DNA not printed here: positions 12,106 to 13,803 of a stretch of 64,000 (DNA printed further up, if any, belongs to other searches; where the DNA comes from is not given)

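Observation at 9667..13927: RiPP-like cassette in a reduced CPR-type genome: peptide gene, leaky terminator, RRE-radical SAM/SPASM maturase, coupled GT1 glycosyltransferase, adjacent methyltransferase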

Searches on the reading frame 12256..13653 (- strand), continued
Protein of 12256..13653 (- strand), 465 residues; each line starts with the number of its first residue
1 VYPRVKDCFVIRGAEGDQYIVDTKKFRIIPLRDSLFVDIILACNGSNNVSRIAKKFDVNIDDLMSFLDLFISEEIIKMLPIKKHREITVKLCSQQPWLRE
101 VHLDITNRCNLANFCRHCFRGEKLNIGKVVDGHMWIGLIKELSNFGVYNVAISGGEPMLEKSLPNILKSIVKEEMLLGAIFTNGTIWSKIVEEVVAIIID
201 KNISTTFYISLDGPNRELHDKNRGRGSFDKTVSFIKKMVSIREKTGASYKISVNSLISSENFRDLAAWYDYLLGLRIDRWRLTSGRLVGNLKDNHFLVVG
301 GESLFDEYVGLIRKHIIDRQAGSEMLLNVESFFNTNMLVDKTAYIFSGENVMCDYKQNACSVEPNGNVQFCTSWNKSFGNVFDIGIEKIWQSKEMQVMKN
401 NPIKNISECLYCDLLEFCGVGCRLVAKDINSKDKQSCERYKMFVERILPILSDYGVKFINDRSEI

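Call 21: search_solved_structures(query=A1, max_evalue=0.01, show_alignments=2)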
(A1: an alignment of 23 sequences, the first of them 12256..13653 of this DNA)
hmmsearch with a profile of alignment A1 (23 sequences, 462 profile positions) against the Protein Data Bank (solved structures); distinct sequences matched with E-value up to 0.01: 33.
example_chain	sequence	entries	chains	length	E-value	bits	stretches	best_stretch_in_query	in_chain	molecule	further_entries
6efn_A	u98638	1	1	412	2.4e-21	79.2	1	101-303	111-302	Sporulation killing factor maturation protein SkfB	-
5v1q_A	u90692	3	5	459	5.9e-18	68.1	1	86-425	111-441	Radical SAM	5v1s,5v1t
6c8v_A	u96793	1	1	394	1.7e-16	63.2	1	104-431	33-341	Coenzyme PQQ synthesis protein E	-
5wgg_A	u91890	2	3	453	2.9e-14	55.9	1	37-431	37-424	Radical SAM domain protein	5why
7vob_C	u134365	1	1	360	1e-13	54.1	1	105-282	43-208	Cytosylglucuronate decarboxylase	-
7voc_C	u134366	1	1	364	1e-13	54.1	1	105-282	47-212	Cytosylglucuronate decarboxylase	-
7tol_A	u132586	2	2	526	1.4e-13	53.7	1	101-233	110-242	glycerol dibiphytanyl glycerol tetraether - macrocyclic archaeol synthase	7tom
4k37_A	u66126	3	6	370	1.4e-12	50.3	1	107-452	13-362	Anaerobic sulfatase-maturating enzyme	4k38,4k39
4k36_A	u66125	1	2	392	1.4e-12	50.3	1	107-453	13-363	Anaerobic sulfatase-maturating enzyme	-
8vpo_A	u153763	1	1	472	8e-12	47.9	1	10-254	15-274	Radical SAM core domain-containing protein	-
1tv7_A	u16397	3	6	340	6.6e-11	44.8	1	98-257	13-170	Molybdenum cofactor biosynthesis protein A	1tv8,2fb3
9dfu_A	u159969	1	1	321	7e-11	44.8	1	101-280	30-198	Radical SAM core domain-containing protein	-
5vsl_A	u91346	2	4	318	8.9e-11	44.4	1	100-280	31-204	Radical S-adenosyl methionine domain-containing protein 2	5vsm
6q2p_A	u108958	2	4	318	9.3e-11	44.3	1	100-280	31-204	Radical S-adenosyl methionine domain-containing protein 2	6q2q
2fb2_A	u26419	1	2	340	1.1e-10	44.1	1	98-257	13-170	Molybdenum cofactor biosynthesis protein A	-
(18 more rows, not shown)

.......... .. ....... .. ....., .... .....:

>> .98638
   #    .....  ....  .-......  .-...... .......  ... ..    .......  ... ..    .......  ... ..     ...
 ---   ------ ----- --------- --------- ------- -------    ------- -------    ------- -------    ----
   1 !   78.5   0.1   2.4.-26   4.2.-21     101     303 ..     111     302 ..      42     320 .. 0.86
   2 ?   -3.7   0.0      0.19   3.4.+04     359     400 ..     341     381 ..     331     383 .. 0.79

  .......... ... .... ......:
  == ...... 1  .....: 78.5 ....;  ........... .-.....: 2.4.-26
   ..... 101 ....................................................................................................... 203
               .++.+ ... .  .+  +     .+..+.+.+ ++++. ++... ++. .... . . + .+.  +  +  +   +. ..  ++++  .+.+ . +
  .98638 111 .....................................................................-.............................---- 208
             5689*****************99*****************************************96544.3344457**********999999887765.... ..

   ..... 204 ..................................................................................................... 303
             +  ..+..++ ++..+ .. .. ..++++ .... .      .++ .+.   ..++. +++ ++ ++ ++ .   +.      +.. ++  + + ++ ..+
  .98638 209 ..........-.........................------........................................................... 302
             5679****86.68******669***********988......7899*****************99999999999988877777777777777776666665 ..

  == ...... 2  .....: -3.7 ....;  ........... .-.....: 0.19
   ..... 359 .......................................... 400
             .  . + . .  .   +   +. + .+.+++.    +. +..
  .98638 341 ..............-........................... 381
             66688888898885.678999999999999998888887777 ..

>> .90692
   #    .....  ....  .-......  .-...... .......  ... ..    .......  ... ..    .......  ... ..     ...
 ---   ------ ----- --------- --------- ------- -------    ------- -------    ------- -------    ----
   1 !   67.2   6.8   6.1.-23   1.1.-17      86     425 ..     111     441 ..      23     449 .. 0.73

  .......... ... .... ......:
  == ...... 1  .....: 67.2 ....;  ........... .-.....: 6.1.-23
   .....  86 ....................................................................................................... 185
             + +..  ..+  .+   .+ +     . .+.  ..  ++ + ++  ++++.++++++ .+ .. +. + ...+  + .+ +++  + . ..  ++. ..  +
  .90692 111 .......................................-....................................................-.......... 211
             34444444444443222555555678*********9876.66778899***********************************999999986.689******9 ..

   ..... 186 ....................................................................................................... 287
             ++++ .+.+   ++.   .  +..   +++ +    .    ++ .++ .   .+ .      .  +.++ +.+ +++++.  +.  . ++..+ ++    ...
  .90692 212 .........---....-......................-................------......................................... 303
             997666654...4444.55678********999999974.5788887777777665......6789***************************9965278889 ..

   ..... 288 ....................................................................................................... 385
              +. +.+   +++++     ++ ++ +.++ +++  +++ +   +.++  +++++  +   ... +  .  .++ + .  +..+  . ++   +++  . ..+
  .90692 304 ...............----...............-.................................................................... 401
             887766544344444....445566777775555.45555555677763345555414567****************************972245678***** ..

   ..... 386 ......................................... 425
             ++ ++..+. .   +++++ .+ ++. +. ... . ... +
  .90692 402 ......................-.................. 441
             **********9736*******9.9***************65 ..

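Call 29: search_protein_families(library=pfam, proteins=[L005:4960-5703:+, L012:7472-8272:+, L023:7383-8060:+, L001:4488-5663:+, L004:8544-10103:+, L011:2613-4280:+, L083:3549-4337:+, L083:4334-4960:+, L085:5740-6441:+, L009:7474-8184:+], max_evalue=0.01)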
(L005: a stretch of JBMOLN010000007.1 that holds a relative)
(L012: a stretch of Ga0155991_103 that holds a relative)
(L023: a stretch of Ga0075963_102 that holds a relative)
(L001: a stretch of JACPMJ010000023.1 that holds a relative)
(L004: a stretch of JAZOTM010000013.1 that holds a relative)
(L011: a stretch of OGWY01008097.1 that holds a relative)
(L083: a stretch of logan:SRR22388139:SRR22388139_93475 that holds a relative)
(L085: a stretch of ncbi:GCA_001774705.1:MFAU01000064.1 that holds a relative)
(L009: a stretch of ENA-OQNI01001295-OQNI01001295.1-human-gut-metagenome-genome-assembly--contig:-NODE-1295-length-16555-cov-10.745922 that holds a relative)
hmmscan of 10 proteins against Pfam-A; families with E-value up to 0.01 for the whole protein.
L005:4960-5703:+ (247 aa): 10 families
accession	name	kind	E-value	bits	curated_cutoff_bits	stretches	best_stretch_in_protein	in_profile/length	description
PF13649.12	Methyltransf_25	-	5.6e-11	43.4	27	1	46-139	1-97/97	Methyltransferase domain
PF00398.26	RrnaAD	-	6e-09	35.8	24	1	27-107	15-95/263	Ribosomal RNA adenine dimethylase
PF13847.12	Methyltransf_31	-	9.1e-08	32.3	27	1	41-144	2-110/145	Methyltransferase domain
PF08241.18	Methyltransf_11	-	3.2e-07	31.3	21.2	1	47-142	1-94/95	Methyltransferase domain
PF08242.18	Methyltransf_12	-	9.6e-06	26.7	30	1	47-141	1-98/98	Methyltransferase domain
PF13489.12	Methyltransf_23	-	3.9e-05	23.9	27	1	41-222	21-162/164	Methyltransferase domain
PF02353.26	CMAS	-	0.00034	20.5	27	1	24-146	46-167/273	Mycolic acid cyclopropane synthetase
PF07021.18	MetW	-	0.00074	19.6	21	1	41-109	12-79/193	Methionine biosynthesis protein MetW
PF02390.23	Methyltransf_4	-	0.0028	17.6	24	0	45-114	4-81/173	Putative methyltransferase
PF05175.20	MTS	-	0.0069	16.5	23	0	31-142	20-137/170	Methyltransferase small domain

L012:7472-8272:+ (266 aa): 15 families
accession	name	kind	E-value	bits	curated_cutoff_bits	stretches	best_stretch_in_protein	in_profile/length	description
PF13649.12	Methyltransf_25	-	2.6e-24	86.2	27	1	52-147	1-97/97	Methyltransferase domain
PF08241.18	Methyltransf_11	-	3.8e-22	79.2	21.2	1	53-150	1-94/95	Methyltransferase domain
PF13847.12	Methyltransf_31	-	1.5e-17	64.1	27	1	48-155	3-113/145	Methyltransferase domain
PF08242.18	Methyltransf_12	-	4e-12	47.2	30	1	53-149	1-98/98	Methyltransferase domain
PF03848.20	TehB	-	2.7e-11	43.7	20.4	1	39-148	21-129/193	Tellurite resistance protein TehB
PF01209.24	Ubie_methyltran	-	5.5e-11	42.7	20.1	1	47-150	46-150/233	ubiE/COQ5 methyltransferase family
PF13489.12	Methyltransf_23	-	4.6e-10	39.9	27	1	45-241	19-161/164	Methyltransferase domain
PF05175.20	MTS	-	1.8e-09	37.9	23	1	34-118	17-104/170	Methyltransferase small domain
PF02353.26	CMAS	-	1.7e-07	31.3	27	1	35-152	49-165/273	Mycolic acid cyclopropane synthetase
PF01135.25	PCMT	-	0.00022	21.5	20.3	1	37-95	62-123/210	Protein-L-isoaspartate(D-aspartate) O-methyltransferase (PCMT)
PF05724.17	TPMT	-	0.00053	20.2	26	1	9-92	3-81/218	Thiopurine S-methyltransferase (TPMT)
PF00398.26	RrnaAD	-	0.00077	19.1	24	1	40-111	22-92/263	Ribosomal RNA adenine dimethylase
PF03291.22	mRNA_G-N7_MeTrfase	-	0.0016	18.1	26.6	0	50-155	63-184/315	mRNA (guanine-N(7))-methyltransferase domain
PF08003.17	Methyltransf_9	-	0.0037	16.7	23.8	1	26-153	93-219/315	Protein of unknown function (DUF1698)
PF09445.16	Methyltransf_15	-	0.0065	16.5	22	1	50-107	2-61/165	RNA cap guanine-N2 methyltransferase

L023:7383-8060:+ (225 aa): 9 families
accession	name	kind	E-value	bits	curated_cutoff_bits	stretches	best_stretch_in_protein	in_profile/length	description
PF13649.12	Methyltransf_25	-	4.4e-15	56.6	27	1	43-133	2-97/97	Methyltransferase domain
PF08242.18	Methyltransf_12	-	3.3e-13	50.6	30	1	43-135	1-98/98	Methyltransferase domain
PF08241.18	Methyltransf_11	-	1.1e-11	45.6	21.2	1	43-137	1-95/95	Methyltransferase domain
PF13847.12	Methyltransf_31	-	1.8e-10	41.1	27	1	40-138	5-110/145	Methyltransferase domain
PF13489.12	Methyltransf_23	-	6.6e-10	39.4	27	1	35-139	19-118/164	Methyltransferase domain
PF05401.17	NodS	-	8.4e-06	26.2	24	1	40-138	45-145/201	Nodulation protein S (NodS)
PF02353.26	CMAS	-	1.3e-05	25.1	27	1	41-144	65-171/273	Mycolic acid cyclopropane synthetase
PF01209.24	Ubie_methyltran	-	9.7e-05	22.3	20.1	1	40-136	49-150/233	ubiE/COQ5 methyltransferase family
PF22715.1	SNaCT9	-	0.0093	16.7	27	0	74-138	56-121/137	Short NACHT-associated C-Terminal domain, family 9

L001:4488-5663:+ (391 aa): 0 families

L004:8544-10103:+ (519 aa): 4 families
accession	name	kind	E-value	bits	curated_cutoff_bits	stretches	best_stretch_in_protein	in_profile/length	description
PF00733.27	Asn_synthase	-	6.7e-44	151.4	21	1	207-516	21-353/354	Asparagine synthase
PF13537.11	GATase_7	-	3.7e-17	62.9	25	1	21-116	26-121/123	Glutamine amidotransferase domain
PF13522.11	GATase_6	-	6.7e-10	39.5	27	1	20-111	40-130/130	Glutamine amidotransferase domain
PF12481.13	DUF3700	-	4.2e-06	26.8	27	1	63-127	123-186/228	Aluminium induced protein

L011:2613-4280:+ (555 aa): 4 families
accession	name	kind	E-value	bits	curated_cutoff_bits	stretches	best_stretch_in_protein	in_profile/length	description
PF00005.33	ABC_tran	-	6.2e-29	101.8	25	1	342-484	2-136/137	ABC transporter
PF00664.28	ABC_membrane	-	5.6e-15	56.2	28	1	15-283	2-273/274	ABC transporter transmembrane region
PF03193.22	RsgA_GTPase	-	0.0034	17.7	30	1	335-375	91-130/174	RsgA GTPase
PF13401.12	AAA_22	-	0.0038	18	27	0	355-500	9-106/130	AAA domain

L083:3549-4337:+ (262 aa): 0 families

L083:4334-4960:+ (208 aa): 1 family
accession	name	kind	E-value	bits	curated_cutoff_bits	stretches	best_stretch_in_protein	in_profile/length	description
PF10263.15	SprT-like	-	0.0018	18.5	25.6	1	82-134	36-90/108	SprT-like family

L085:5740-6441:+ (233 aa): 2 families
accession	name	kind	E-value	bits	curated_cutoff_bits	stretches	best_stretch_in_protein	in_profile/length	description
PF00583.31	Acetyltransf_1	-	1.7e-05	25.5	20.7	1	21-121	4-81/116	Acetyltransferase (GNAT) family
PF13508.13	Acetyltransf_7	-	0.0011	19.7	27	0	51-121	6-50/84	Acetyltransferase (GNAT) domain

L009:7474-8184:+ (236 aa): 0 families

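Call 30: search_protein_families(library=pfam, proteins=[L001:7630-10122:+, L002:26-1849:+, L015:664-3231:+, L017:7429-9570:+, L019:7181-9607:+, L003:7551-9338:+, L006:1754-3190:+, L017:4130-5734:+, L015:5188-6861:-, L021:3314-4807:-], max_evalue=0.0001)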
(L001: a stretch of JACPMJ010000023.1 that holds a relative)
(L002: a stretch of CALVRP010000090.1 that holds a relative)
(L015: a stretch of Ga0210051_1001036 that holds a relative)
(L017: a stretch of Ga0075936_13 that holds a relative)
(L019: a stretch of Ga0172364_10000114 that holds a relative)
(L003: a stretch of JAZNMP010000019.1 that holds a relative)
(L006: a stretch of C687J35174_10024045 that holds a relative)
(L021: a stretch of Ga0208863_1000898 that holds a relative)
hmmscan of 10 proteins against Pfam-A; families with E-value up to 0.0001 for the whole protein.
L001:7630-10122:+ (830 aa): 4 families
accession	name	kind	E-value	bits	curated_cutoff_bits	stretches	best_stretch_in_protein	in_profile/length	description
PF00133.28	tRNA-synt_1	-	1.1e-82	278.5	22.7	1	19-569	2-410/414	tRNA synthetases class I (I, L, M and V)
PF08264.19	Anticodon_1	-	6.5e-34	117.4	25.1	1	616-783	1-146/148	Anticodon-binding domain of tRNA ligase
PF09334.17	tRNA-synt_1g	-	2.3e-22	79.7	20.1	1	42-190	3-136/391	tRNA synthetases class I (M)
PF13603.12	tRNA-synt_1_2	-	7e-07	29.3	25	1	234-297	79-143/185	Leucyl-tRNA synthetase, editing domain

L002:26-1849:+ (607 aa): 4 families
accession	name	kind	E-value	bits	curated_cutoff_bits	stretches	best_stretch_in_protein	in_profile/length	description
PF00133.28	tRNA-synt_1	-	1.8e-40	139.4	22.7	1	137-366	184-411/414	tRNA synthetases class I (I, L, M and V)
PF08264.19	Anticodon_1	-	3.1e-28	99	25.1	1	412-557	1-145/148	Anticodon-binding domain of tRNA ligase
PF13603.12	tRNA-synt_1_2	-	4.5e-09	36.5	25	1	29-95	78-144/185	Leucyl-tRNA synthetase, editing domain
PF09334.17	tRNA-synt_1g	-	9.3e-09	35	20.1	0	314-385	313-385/391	tRNA synthetases class I (M)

L015:664-3231:+ (855 aa): 3 families
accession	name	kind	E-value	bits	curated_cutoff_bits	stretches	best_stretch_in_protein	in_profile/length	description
PF00133.28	tRNA-synt_1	-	7.2e-85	285.7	22.7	1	39-590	2-411/414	tRNA synthetases class I (I, L, M and V)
PF08264.19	Anticodon_1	-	8.1e-29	100.8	25.1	1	636-811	1-145/148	Anticodon-binding domain of tRNA ligase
PF09334.17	tRNA-synt_1g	-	2.9e-21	76.1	20.1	1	61-205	2-131/391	tRNA synthetases class I (M)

L017:7429-9570:+ (713 aa): 5 families
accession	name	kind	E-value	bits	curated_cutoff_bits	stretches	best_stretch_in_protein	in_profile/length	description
PF00133.28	tRNA-synt_1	-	7.8e-136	453.5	22.7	1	13-565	1-413/414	tRNA synthetases class I (I, L, M and V)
PF08264.19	Anticodon_1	-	3.6e-26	92.3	25.1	1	609-712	1-105/148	Anticodon-binding domain of tRNA ligase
PF09334.17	tRNA-synt_1g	-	2.8e-24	86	20.1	2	45-190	8-135/391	tRNA synthetases class I (M)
PF13603.12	tRNA-synt_1_2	-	3.7e-10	40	25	1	242-306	84-148/185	Leucyl-tRNA synthetase, editing domain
PF01406.26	tRNA-synt_1e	-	4.5e-05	23.4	27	0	509-557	236-284/301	tRNA synthetases class I (C) catalytic domain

L019:7181-9607:+ (808 aa): 5 families
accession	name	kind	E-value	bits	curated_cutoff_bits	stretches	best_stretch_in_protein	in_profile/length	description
PF13603.12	tRNA-synt_1_2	-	2.2e-63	213.5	25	1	221-399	2-184/185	Leucyl-tRNA synthetase, editing domain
PF00133.28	tRNA-synt_1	-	7.9e-53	180.1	22.7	2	13-221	2-222/414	tRNA synthetases class I (I, L, M and V)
PF09334.17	tRNA-synt_1g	-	9.1e-30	104.1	20.1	2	40-186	7-149/391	tRNA synthetases class I (M)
PF08264.19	Anticodon_1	-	3.3e-19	69.6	25.1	1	653-770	4-143/148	Anticodon-binding domain of tRNA ligase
PF01406.26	tRNA-synt_1e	-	1.3e-08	35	27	0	569-626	241-297/301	tRNA synthetases class I (C) catalytic domain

L003:7551-9338:+ (595 aa): 3 families
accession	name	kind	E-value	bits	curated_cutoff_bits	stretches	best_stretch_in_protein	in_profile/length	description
PF00587.30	tRNA-synt_2b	-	3.4e-40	138.4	29.3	1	275-480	9-179/179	tRNA synthetase class II core domain (G, H, P, S and T)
PF03129.25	HGTP_anticodon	-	6.4e-19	68.3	21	1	492-582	1-93/94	Anticodon binding domain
PF07973.19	tRNA_SAD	-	2.7e-11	43.7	24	1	107-159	1-44/44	Threonyl and Alanyl tRNA synthetase second additional domain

L006:1754-3190:+ (478 aa): 1 family
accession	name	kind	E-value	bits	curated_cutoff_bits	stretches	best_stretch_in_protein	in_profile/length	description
PF04055.27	Radical_SAM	-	4.4e-16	59.9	29.5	1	112-270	2-148/166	Radical SAM superfamily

L017:4130-5734:+ (534 aa): 3 families
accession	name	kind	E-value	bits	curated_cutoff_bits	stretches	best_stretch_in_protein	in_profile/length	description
PF09334.17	tRNA-synt_1g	-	2.3e-127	425.4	20.1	2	51-377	66-390/391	tRNA synthetases class I (M)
PF00133.28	tRNA-synt_1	-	2.2e-11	43.6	22.7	1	51-228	107-249/414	tRNA synthetases class I (I, L, M and V)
PF19303.5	Anticodon_3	-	2.9e-10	40.6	23.5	1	421-526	33-144/152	Anticodon binding domain of methionyl tRNA ligase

L015:5188-6861:- (557 aa): 2 families
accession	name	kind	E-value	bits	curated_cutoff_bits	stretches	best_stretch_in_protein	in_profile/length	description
PF00437.27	T2SSE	-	5.7e-124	414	24.9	1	166-554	5-370/370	Type II/IV secretion system protein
PF25199.1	nSTAND_NTPase5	-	2e-05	24.9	34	1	287-349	22-86/145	Novel STAND NTPase 5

L021:3314-4807:- (497 aa): 2 families
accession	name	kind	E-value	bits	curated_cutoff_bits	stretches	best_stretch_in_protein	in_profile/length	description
PF00589.27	Phage_integrase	-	5.3e-36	124.4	27.1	1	283-482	3-168/172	Phage integrase family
PF13495.12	Phage_int_SAM_4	-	5.6e-29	100.8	27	2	186-265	5-84/85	Phage integrase, N-terminal SAM-like domain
